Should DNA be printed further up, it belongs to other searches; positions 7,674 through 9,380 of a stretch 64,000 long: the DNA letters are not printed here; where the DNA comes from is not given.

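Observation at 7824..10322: Orphan PotD-like binding protein coupled to a 4-TM, two-ectodomain protein: a possible GlnH/GlnX-type sensor beside the PknG-like kinase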

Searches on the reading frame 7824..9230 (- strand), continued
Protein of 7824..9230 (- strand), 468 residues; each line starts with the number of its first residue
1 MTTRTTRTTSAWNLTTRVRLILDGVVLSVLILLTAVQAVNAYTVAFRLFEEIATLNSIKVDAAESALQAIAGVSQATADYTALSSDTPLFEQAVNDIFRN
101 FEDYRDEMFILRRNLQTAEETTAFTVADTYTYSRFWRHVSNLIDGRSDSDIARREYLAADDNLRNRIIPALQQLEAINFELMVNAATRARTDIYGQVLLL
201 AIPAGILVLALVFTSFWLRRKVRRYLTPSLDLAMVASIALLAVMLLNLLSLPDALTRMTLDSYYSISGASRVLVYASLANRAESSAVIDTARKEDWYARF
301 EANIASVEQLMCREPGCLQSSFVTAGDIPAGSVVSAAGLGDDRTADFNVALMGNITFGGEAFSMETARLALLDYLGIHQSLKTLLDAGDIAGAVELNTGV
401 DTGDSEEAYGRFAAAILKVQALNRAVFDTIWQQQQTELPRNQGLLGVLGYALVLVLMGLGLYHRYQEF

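Call 31: fold_search(model_id=the predicted structure, library=pdb)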
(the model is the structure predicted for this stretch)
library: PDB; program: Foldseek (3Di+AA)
matches with E <= 10: 252; with E <= 0.001: 0
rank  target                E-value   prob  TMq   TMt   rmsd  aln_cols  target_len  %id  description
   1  8w20_A                9.0e-02  0.18  0.14  0.09  61.0       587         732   12  Umb1 umbrella toxin particle (released 2024-04-17)
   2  7p5c_A                1.6e-01  0.33  0.16  0.18  21.9       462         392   12  Cryo-EM structure of human TTYH3 in Ca2+ and GDN (released 2021-08-11)
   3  9a65_A                1.6e-01  0.85  0.32  0.27  113.7       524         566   16  Integrative model of YVAQ-MCPB by crosslinking MS and deep learning (released 2024-09-18)
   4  7p54_A                2.4e-01  0.35  0.19  0.21  22.1       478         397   10  Cryo-EM structure of human TTYH2 in GDN (released 2021-08-11)
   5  9g71_A                2.9e-01  0.21  0.14  0.16  22.1       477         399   11  Cryo-EM structure of TTYH2 in complex with lipids in GDN (released 2025-05-21)
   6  4akk_A                3.0e-01  0.47  0.22  0.26  19.4       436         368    9  Structure of the NasR transcription antiterminator (released 2012-06-20)
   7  7p5m_A                3.6e-01  0.21  0.17  0.19  25.0       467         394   12  Cryo-EM structure of human TTYH2 in lipid nanodiscs (released 2021-08-11)
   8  9mr5                  4.9e-01  0.05  0.11  0.10  31.7       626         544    9  Cryo-EM structure of human OATP1C1 F240A mutant in complex with estrone 3-glucuronide (released 2025-07-16)
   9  7rcp_A                6.3e-01  0.07  0.12  0.13  27.1       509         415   10  GltPh mutant (S279E/D405N) in complex with aspartate and sodium ions (released 2022-04-20)
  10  8bzy_A                6.8e-01  0.07  0.11  0.12  31.5       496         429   11  Structure of SLC40/ferroportin in complex with vamifeport and synthetic nanobody Sy3 in occluded conformation (released 2023-03-22)
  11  4iu8_A                8.0e-01  0.09  0.16  0.17  30.0       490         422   13  Crystal structure of a membrane transporter (selenomethionine derivative) (released 2013-04-17)
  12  8xsr_B                9.8e-01  0.08  0.13  0.10  35.7       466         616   12  Cryo-EM structure of MsRv1273c/72c from Mycobacterium smegmatis in the ATP|ADP-bound IFasym-2 state (released 2025-05-14)
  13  6bav_A                9.8e-01  0.06  0.13  0.14  28.3       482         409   11  Crystal Structure of GltPh R397C in complex with S-Benzyl-L-Cysteine (released 2018-01-17)
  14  7rtu_B                1.1e+00  0.09  0.14  0.17  25.6       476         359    9  Cryo-EM structure of a TTYH2 trans-dimer (released 2021-08-25)
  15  6fmr                  1.1e+00  0.05  0.11  0.11  29.0       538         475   11  IMISX-EP of Se-PepTSt (released 2018-08-29)
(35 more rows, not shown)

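Call 33: search_protein_families(library=pfam, proteins=[window:7824-9230:-, P0079, P0076, P0077], max_evalue=10)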
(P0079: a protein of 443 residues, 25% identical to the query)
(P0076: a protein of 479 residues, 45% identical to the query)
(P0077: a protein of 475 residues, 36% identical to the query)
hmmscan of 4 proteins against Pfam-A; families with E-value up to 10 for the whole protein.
window:7824-9230:- (468 aa): 0 families

P0079 (443 aa): 1 family
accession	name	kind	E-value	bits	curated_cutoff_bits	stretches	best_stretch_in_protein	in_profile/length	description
PF11292.14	DUF3093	-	0.046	14.5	23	1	178-241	9-71/140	Protein of unknown function (DUF3093)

P0076 (479 aa): 6 families
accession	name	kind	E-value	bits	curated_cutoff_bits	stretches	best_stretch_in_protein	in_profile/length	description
PF10039.14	DUF2275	-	0.022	15.4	24.6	1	12-70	20-77/210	Predicted integral membrane protein (DUF2275)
PF16884.10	ADH_N_2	-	0.096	13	31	1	149-210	23-83/108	N-terminal domain of oxidoreductase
PF22481.1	DUF6985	-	0.24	12.4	24.5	1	80-149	38-98/148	Domain of unknown function (DUF6985)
PF20649.3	COG5_C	-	0.3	11.5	24.7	1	55-165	52-166/186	Conserved oligomeric Golgi complex subunit 5, C-terminal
PF07884.19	VKOR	-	0.48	11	27.5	0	213-259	68-114/134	Vitamin K epoxide reductase family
PF20177.3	DUF6542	-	0.95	9.9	27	1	194-255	13-75/123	Domain of unknown function (DUF6542)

P0077 (475 aa): 2 families
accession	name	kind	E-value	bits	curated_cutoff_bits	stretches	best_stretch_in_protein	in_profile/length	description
PF02203.21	TarH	-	0.011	16.1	25.2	1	15-104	2-92/177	Tar ligand binding domain homologue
PF02958.26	EcKL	-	0.13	12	22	1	126-193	46-111/294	Ecdysteroid kinase-like family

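Call 34: find_related_loci(query=A1, collection=genome_contigs, flank=10000)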
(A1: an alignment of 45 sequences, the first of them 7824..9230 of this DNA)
Query A1 (468 aa) in genome_contigs; peptide patterns used: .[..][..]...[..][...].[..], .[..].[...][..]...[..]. (x = any residue, [..] = any of these).
63 stretches matched a pattern; 25 encode a relative of the query (tblastn E <= 1e-3); 25 distinct loci.
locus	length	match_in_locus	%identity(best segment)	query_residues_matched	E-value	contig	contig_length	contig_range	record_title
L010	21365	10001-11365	56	16-468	3e-163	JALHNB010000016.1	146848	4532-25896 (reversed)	MAG: Anaerolineae bacterium isolate Bin_50_3 c_000000000735, whole genome shotgun sequence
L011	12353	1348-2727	56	14-468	1e-155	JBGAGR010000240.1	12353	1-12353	MAG: Aggregatilineales bacterium isolate MAG_MBR_H125.63 MBRH125-63_opera_contig_8696, whole genome shotgun sequence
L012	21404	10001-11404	52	5-468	6e-151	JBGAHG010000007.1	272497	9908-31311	MAG: Aggregatilineales bacterium isolate MAG_AAO_H125.28 AAOH125-28_opera_contig_198, whole genome shotgun sequence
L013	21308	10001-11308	55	37-468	1e-149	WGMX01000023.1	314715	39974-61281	MAG: Anaerolineaceae bacterium isolate RI_313 c_000000190365, whole genome shotgun sequence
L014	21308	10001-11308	54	37-468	1e-148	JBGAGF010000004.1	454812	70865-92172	MAG: Aggregatilineales bacterium isolate MAG_MBR_H125.30 MBRH125-30_opera_contig_147, whole genome shotgun sequence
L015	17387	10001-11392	52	7-468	2e-148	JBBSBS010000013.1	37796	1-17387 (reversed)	MAG: Aggregatilineales bacterium isolate La6_metabat2.168 La6_metabat2.168_K_1805599_L_37796_cov_12.0414, whole genome s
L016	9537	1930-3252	54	32-468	9e-148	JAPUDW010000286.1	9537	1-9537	MAG: Bacteroidetes bacterium isolate labscale reactor_MAG9 NODE_4494_length_9537_cov_5.444632, whole genome shotgun sequ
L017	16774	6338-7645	54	37-468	5e-147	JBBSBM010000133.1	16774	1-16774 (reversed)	MAG: Aggregatilineales bacterium isolate La6_metabat2.133 La6_metabat2.133_K_3160349_L_16774_cov_28.9209, whole genome s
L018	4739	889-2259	53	16-468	9e-150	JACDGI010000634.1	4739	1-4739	MAG: Anaerolineae bacterium isolate MGR_bin408 SD2908_NODE_9063_length_4739_cov_1.012142, whole genome shotgun sequence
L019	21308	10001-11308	53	37-468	7e-147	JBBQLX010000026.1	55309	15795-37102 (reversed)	MAG: Aggregatilineales bacterium isolate Co_metawrap_466 Cmw_466_k141_5062802_length_55309_cov_10.9995, whole genome sho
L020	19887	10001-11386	50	9-468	5e-143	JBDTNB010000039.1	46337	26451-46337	MAG: Chloroflexota bacterium isolate cluster3_bin.14 NODE_1925_length_46337_cov_13.644397, whole genome shotgun sequence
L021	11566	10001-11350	53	16-467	9e-138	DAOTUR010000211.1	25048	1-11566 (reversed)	MAG TPA_asm: Anaerolineae bacterium isolate F20_76 k119_8670098, whole genome shotgun sequence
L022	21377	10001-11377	49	14-468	3e-137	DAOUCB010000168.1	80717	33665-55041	MAG TPA_asm: Anaerolineae bacterium isolate H76_765 k137_925547, whole genome shotgun sequence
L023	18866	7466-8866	46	2-468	4e-130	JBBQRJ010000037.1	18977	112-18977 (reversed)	MAG: Aggregatilineales bacterium isolate Co_metawrap_1667 Cmw_1667_k141_27485811_length_18977_cov_15.3556, whole genome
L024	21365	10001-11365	47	16-467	1e-125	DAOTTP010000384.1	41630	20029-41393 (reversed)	MAG TPA_asm: Anaerolineae bacterium isolate F11_4 k119_6020971, whole genome shotgun sequence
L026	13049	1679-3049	45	16-468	2e-117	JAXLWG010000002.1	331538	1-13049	MAG: Anaerolineae bacterium isolate STL-CHL17 C2.97.fa-2, whole genome shotgun sequence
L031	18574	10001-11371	47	16-468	1e-102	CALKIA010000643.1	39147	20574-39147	MAG TPA_asm: uncultured Chloroflexi bacterium isolate SRR5576005_bin.115_CONCOCT_v1.1_MAG genome assembly, contig: ERZ79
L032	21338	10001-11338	38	40-467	8e-94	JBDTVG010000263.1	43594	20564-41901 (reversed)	MAG: Chloroflexota bacterium isolate cluster3_bin.62 NODE_2193_length_43594_cov_8.205379, whole genome shotgun sequence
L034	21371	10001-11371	40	16-468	7e-84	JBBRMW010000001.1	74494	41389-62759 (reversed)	MAG: Aggregatilineales bacterium isolate La1_metabat2.073 LA1C_B2.073_k141_3062641L_74494_cov_13.0406, whole genome shot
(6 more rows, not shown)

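Call 36: search_protein_representatives(alignment_id=A1)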
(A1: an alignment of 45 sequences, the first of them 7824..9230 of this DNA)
Query: 45 sequences, 478 profile positions. Proteins with E-value up to 0.001 (for the whole library): 773; up to 1e-10: 392; up to 1e-30: 38. The best 150 are listed.
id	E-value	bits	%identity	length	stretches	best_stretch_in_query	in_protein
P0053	8.8e-233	789.7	-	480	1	1-478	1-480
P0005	4.7e-226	767.5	-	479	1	1-478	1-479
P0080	5.4e-195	665.0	-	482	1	7-478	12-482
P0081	5.7e-161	552.8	-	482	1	14-478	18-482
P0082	1.2e-157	541.8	-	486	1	11-478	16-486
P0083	5.5e-149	513.3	-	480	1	6-478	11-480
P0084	1.0e-148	512.4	-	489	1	1-478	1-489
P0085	3.8e-147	507.3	-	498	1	10-478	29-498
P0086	1.7e-142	491.9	-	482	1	13-478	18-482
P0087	8.4e-136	469.8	-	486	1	16-478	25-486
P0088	4.5e-132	457.5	-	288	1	21-275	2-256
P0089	1.3e-131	456.0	-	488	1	11-478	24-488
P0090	5.4e-121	421.0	-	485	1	1-478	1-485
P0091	1.8e-106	373.2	-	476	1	14-478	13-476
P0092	5.1e-104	365.0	-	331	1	147-478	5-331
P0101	2.1e-50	188.2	-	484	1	1-477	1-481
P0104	6.7e-42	160.2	-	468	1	20-478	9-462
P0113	7.0e-33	130.4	-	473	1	18-474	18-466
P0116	1.6e-30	122.6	-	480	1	11-471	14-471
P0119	4.2e-30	121.3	-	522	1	157-478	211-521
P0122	8.1e-29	117.0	-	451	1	150-477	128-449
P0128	6.7e-26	107.4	-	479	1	15-477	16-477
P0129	6.9e-26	107.4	-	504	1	156-477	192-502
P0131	1.2e-25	106.6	-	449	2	362-477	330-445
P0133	2.9e-25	105.3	-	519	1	158-477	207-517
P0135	5.0e-25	104.5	-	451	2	156-477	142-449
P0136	1.2e-24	103.3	-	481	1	35-477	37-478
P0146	1.5e-23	99.7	-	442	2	361-477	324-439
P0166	3.4e-22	95.2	-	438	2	152-309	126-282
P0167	3.5e-22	95.1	-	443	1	163-478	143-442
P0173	9.7e-22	93.7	-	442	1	154-477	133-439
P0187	6.5e-21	91.0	-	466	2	326-477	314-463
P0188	8.2e-21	90.7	-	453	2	361-477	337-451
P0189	9.5e-21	90.4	-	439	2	362-478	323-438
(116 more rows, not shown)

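Call 39: search_protein_families(library=ncbifam, alignment_id=A2, max_evalue=0.001)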
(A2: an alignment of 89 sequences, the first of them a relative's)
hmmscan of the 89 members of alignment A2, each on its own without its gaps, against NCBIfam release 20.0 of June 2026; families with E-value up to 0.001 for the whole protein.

A. member 1, P0101 (484 aa): 1 family
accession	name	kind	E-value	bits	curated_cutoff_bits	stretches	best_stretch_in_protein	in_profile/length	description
NF058618.1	transduce_GlnX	subfamily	1.5e-16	60.6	250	1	155-478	129-408/413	GlnX family signal transduction membrane protein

B. families by the number of members that match (of 89 scanned): 4 families
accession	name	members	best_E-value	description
NF058618.1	transduce_GlnX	88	2.7e-96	GlnX family signal transduction membrane protein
NF041460.1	kinGactiv_GlnX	80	2e-36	protein kinase G-activating protein GlnX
NF002477.0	PRK01736.1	1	1.3e-05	hypothetical protein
NF049893.1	spr0155_permease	1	0.0009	ABC transporter permease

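Call 41: list_cluster_members(proteins=[P0119, P0122, P0129, P0133, P0101, P0104, P0113, P0116, P0128, P0136])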
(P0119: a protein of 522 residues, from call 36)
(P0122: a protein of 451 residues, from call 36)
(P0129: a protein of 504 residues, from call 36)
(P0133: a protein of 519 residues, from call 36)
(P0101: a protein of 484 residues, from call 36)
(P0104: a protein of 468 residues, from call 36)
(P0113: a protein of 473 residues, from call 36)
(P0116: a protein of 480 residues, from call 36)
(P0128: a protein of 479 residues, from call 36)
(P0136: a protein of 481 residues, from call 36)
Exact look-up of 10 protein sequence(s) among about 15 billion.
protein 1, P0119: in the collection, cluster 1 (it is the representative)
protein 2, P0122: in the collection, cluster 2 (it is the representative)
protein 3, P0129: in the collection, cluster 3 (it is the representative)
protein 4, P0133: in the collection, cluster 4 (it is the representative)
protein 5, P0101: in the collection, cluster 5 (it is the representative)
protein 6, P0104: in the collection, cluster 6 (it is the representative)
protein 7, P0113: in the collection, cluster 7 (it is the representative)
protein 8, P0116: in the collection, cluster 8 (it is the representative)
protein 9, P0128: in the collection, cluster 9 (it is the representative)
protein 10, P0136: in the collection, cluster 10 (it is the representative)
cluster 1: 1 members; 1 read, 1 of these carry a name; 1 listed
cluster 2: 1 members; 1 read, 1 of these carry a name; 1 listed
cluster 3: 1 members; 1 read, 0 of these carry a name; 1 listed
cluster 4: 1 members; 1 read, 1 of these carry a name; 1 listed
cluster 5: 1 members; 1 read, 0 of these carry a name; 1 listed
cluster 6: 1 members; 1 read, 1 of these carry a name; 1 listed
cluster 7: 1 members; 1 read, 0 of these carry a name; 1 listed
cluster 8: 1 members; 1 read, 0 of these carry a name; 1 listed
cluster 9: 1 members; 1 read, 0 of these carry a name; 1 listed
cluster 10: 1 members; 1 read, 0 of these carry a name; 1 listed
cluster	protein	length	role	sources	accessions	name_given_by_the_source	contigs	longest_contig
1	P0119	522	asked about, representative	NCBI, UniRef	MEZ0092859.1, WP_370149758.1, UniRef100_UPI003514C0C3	hypothetical protein [Streptacidiphilus sp. EB129] | hypothetical protein n=1 Tax=Streptacidiphilus sp. EB129 TaxID=3156262 RepID=UPI003514C0C3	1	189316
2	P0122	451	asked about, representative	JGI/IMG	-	hypothetical protein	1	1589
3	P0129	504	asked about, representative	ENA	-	-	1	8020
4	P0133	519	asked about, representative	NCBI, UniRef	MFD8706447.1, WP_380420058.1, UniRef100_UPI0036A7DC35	hypothetical protein ACFV1W_28235 [Kitasatospora sp. NPDC059648] | hypothetical protein n=1 Tax=Kitasatospora sp. NPDC059648 TaxID=3346894 ...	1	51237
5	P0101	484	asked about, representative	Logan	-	-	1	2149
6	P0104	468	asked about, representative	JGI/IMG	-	uncharacterized membrane protein YraQ (UPF0718 family)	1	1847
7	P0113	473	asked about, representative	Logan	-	-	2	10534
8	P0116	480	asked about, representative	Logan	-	-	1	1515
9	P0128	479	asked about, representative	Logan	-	-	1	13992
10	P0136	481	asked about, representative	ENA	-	-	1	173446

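Call 42: find_encoding_contigs(protein=P0119, flank=8000, max_places=1)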
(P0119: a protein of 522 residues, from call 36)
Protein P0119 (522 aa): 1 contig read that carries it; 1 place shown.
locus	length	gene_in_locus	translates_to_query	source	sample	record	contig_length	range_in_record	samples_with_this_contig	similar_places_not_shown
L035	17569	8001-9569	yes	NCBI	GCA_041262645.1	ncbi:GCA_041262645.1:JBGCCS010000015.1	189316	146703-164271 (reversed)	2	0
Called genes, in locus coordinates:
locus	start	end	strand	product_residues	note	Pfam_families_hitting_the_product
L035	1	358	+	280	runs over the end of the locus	PF13560:HTH_31, PF19054:DUF5753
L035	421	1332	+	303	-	-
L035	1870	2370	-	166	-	PF12802:MarR_2, PF01047:MarR, PF13463:HTH_27 (weak)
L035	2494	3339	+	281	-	PF00106:adh_short, PF01370:Epimerase (weak), PF08659:KR, PF13561:adh_short_C2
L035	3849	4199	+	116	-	PF06262:Zincin_1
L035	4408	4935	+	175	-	-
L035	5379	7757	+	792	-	PF00270:DEAD, PF00271:Helicase_C, PF23348:RDM3_C (faint)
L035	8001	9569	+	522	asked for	PF28326:Sensor_actino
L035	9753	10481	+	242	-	PF01988:VIT1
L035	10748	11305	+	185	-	PF02525:Flavodoxin_2, PF03358:FMN_red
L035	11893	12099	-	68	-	PF12728:HTH_17, PF00376:MerR, PF13411:MerR_1 (weak)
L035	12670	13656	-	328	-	PF26312:DUF8083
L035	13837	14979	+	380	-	PF02812:ELFV_dehydrog_N, PF00208:ELFV_dehydrog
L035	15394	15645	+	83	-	PF11273:DUF3073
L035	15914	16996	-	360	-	PF00586:AIRS, PF02769:AIRS_C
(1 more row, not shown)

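Call 43: find_encoding_contigs(protein=P0136, flank=8000, max_places=1)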
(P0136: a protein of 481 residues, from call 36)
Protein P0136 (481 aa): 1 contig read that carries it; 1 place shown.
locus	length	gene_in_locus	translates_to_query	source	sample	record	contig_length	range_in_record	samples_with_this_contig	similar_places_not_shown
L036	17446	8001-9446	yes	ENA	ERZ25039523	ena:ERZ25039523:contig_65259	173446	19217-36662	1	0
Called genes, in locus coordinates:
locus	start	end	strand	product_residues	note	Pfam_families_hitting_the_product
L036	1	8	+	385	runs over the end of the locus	PF01180:DHO_dh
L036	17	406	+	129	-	-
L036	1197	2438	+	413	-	-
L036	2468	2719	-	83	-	-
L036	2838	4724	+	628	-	PF16919:PknG_rubred (weak), PF00069:Pkinase, PF07714:PK_Tyr_Ser-Thr, PF13432:TPR_16 (faint), PF16918:PknG_TPR, PF07719:TPR_2 (faint), PF14559:TPR_19 (weak)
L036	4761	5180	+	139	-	PF12773:DZR, PF13240:Zn_Ribbon_1 (weak), PF13248:Zn_ribbon_3 (weak)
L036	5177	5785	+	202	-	PF13672:PP2C_2 (faint), PF00481:PP2C (weak)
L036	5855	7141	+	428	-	PF00092:VWA (faint), PF13519:VWA_2, PF13768:VWA_3, PF18571:VWA_3_C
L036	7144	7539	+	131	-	PF12773:DZR (faint)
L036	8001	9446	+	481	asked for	PF12729:4HB_MCP_1 (faint), PF28326:Sensor_actino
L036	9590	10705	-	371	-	PF13180:PDZ_2, PF17820:PDZ_6 (weak)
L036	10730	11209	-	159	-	-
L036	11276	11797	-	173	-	PF07638:Sigma70_ECF (weak), PF04542:Sigma70_r2, PF08281:Sigma70_r4_2, PF04545:Sigma70_r4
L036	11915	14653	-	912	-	PF02012:BNR (faint), PF25852:DUF6242_C (faint), PF15902:Sortilin-Vps10 (weak)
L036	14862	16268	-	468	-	PF02447:GntP_permease, PF03600:CitMHS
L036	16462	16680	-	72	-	-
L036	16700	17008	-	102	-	-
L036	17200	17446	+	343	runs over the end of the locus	PF01841:Transglut_core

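Call 48: find_encoding_contigs(protein=P0113, flank=10000, max_places=2)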
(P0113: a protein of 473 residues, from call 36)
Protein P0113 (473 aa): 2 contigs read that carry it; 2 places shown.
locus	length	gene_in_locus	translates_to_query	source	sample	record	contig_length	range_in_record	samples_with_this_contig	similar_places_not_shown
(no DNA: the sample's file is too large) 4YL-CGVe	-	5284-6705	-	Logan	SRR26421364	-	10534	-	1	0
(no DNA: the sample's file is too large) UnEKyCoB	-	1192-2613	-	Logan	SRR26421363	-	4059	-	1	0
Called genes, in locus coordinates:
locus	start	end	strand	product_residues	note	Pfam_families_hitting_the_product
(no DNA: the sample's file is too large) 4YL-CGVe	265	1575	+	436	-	PF13458:Peripla_BP_6, PF01094:ANF_receptor (weak)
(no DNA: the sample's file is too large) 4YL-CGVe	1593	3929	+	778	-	PF12773:DZR (weak), PF13248:Zn_ribbon_3 (faint), PF12773:DZR (weak), PF00069:Pkinase, PF07714:PK_Tyr_Ser-Thr, PF16918:PknG_TPR, PF14559:TPR_19 (weak), PF14559:TPR_19 (weak), +9 more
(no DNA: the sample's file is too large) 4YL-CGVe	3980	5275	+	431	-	PF00092:VWA, PF13519:VWA_2, PF13768:VWA_3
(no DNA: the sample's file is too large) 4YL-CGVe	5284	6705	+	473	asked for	-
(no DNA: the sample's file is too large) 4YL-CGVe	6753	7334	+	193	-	PF12773:DZR (weak)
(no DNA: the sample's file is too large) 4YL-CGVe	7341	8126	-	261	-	-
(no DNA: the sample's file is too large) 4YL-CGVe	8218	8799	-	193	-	-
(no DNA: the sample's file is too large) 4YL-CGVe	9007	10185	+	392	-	-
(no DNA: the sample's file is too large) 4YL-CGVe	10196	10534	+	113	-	?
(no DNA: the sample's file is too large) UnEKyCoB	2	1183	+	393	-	?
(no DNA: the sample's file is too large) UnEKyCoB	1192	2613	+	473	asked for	-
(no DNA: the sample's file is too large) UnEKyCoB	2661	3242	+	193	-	PF12773:DZR (weak)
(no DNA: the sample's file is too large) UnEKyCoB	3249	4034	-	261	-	-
